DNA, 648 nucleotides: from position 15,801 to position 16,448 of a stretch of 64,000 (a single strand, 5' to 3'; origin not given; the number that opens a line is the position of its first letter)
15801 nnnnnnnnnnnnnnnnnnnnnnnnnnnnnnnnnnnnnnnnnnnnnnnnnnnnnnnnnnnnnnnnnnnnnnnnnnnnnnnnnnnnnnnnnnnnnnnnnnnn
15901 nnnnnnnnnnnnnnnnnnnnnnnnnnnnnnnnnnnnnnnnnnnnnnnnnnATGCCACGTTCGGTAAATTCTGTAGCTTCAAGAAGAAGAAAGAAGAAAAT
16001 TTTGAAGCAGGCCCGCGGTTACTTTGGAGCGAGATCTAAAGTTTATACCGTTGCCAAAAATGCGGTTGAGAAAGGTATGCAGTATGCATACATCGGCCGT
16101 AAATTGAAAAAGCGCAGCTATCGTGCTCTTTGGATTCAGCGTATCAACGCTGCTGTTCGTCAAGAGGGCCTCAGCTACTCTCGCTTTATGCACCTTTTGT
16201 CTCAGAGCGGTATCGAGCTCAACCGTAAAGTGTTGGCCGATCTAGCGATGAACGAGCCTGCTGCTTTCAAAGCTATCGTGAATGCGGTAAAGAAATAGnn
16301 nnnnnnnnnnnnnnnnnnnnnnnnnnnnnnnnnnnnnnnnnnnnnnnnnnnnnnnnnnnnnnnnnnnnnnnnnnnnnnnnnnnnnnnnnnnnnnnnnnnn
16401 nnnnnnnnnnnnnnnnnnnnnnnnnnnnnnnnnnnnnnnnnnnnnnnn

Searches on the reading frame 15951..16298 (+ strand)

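Call 31: search_protein_families(library=pfam, proteins=[window:15951-16298:+], max_evalue=0.01)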
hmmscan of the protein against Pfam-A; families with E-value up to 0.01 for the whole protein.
window:15951-16298:+ (115 aa): 1 family
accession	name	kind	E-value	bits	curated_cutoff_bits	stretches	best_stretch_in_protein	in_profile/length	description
PF00453.23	Ribosomal_L20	-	5.5e-45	152.3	30.8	1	3-109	1-107/107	Ribosomal protein L20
